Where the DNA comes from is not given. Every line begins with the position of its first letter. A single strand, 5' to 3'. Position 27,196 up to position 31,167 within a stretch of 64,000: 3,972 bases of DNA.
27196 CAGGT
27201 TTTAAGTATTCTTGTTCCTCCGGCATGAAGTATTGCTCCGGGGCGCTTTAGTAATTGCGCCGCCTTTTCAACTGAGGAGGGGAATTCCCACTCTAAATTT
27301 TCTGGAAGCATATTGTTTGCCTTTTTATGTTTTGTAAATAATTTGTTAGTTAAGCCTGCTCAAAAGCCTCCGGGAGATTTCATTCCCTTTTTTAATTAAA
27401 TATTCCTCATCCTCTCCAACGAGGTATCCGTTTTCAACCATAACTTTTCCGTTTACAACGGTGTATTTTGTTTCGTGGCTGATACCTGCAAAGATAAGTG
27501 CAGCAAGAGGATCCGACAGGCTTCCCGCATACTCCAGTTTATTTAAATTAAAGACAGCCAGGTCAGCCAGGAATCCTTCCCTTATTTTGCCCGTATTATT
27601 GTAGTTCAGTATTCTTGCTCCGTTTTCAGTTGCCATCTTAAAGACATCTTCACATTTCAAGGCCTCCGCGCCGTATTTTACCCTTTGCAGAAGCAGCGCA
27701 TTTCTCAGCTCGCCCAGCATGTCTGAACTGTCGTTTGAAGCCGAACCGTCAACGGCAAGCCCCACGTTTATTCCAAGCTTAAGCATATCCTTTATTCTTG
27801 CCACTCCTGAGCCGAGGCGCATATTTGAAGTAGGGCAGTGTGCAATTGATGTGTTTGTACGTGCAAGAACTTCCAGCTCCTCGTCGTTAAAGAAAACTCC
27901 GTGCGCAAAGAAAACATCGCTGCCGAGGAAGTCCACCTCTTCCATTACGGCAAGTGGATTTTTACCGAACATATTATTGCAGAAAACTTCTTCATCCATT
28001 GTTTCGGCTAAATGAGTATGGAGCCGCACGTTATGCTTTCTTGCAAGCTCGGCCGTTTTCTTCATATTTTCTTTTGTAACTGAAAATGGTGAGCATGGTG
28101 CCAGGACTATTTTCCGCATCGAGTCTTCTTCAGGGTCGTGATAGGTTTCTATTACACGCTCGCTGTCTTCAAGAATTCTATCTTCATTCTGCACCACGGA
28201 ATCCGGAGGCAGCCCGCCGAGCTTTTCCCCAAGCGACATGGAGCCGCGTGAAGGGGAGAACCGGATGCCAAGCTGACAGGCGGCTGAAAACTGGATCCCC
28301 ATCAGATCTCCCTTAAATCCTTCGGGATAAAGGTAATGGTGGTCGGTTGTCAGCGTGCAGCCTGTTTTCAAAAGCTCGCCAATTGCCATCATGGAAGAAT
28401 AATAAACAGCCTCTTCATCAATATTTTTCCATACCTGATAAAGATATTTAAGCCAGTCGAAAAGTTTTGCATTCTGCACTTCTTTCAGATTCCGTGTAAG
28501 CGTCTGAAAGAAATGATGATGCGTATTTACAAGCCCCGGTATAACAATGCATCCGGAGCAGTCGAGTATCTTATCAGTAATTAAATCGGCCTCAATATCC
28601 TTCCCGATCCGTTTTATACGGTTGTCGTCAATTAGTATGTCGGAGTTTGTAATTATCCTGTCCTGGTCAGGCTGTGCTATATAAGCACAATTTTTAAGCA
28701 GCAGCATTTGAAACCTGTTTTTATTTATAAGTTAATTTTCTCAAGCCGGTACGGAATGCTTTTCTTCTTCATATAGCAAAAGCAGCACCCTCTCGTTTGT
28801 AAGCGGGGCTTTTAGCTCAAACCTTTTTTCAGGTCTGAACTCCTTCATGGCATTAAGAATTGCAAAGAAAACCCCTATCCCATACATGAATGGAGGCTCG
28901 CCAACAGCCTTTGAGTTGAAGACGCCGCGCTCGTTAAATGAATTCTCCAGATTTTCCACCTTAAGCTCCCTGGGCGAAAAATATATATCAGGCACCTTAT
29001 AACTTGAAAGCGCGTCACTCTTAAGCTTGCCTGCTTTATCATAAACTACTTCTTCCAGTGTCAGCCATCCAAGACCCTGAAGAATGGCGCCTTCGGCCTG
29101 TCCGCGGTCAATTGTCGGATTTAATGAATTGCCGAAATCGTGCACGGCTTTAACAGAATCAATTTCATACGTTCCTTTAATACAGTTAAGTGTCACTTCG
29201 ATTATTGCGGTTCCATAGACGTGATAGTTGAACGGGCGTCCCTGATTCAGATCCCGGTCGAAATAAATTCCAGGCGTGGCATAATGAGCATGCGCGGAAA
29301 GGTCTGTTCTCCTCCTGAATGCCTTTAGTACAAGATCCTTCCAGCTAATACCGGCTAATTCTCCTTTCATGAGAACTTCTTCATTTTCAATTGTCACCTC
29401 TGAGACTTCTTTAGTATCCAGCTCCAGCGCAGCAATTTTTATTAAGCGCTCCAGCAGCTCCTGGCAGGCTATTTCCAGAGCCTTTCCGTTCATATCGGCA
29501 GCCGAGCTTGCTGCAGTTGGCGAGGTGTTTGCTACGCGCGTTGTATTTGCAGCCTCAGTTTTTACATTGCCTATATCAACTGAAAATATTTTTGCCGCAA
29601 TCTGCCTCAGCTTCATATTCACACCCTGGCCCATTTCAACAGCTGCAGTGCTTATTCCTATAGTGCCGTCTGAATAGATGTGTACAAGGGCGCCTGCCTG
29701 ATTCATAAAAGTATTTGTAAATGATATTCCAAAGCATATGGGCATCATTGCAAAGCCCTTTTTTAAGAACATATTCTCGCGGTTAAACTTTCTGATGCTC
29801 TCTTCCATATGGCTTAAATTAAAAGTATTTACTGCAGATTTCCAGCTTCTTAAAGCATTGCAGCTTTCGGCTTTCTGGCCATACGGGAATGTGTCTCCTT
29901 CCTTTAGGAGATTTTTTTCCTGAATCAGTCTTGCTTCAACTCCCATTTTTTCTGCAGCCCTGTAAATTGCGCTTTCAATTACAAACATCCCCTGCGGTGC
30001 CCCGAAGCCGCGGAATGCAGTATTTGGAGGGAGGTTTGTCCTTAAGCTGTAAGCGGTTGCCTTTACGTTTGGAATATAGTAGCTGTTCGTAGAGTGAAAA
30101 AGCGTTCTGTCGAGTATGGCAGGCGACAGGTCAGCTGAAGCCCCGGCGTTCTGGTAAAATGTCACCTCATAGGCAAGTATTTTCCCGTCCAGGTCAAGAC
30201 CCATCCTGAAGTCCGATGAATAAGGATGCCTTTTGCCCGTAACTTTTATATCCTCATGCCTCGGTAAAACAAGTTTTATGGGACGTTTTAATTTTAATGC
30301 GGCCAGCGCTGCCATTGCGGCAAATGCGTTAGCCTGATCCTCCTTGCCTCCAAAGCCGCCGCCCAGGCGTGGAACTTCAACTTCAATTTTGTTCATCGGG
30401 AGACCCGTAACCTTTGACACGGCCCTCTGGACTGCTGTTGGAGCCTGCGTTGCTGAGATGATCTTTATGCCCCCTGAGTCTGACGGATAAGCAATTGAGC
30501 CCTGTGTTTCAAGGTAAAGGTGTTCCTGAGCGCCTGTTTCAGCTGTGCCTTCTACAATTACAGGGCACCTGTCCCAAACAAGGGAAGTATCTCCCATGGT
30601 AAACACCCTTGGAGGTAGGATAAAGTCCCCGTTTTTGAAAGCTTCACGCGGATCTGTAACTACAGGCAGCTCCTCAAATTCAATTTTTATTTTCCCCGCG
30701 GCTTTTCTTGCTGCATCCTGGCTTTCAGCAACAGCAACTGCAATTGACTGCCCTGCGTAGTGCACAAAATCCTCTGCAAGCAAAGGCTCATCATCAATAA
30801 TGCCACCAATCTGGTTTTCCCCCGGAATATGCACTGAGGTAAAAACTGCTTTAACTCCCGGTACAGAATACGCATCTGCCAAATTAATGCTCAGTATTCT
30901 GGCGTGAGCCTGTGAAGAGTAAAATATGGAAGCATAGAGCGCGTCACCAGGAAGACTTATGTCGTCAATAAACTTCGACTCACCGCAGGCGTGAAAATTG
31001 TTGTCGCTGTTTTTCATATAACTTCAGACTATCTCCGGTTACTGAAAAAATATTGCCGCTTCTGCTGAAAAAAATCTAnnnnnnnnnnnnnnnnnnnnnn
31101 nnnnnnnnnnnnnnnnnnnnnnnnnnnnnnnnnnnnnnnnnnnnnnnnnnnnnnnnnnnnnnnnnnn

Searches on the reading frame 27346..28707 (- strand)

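Call 41: search_protein_families(library=pfam, proteins=[window:27346-28707:-], max_evalue=0.00001)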
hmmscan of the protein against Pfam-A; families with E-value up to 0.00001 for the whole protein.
window:27346-28707:- (453 aa): 2 families
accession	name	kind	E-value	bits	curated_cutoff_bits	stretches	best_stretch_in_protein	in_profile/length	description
PF01979.26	Amidohydro_1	-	2.3e-64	218.3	25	1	54-422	1-344/345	Amidohydrolase family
PF07969.17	Amidohydro_3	-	5e-18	66.3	29.7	1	210-423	259-471/472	Amidohydrolase family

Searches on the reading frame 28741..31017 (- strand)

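Call 41: search_protein_families(library=pfam, proteins=[window:28741-31017:-], max_evalue=0.00001)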
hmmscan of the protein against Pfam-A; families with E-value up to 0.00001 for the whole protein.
window:28741-31017:- (758 aa): 3 families
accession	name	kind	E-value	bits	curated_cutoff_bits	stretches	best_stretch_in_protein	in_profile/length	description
PF02738.23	MoCoBD_1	-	2.9e-82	275.9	27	1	139-370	13-244/244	Molybdopterin cofactor-binding domain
PF20256.3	MoCoBD_2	-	1.5e-77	261.3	27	1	397-678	4-279/283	Molybdopterin cofactor-binding domain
PF01315.27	Ald_Xan_dh_C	-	3.6e-28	98.5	31.3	1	11-118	1-110/110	Aldehyde oxidase and xanthine dehydrogenase, a/b hammerhead domain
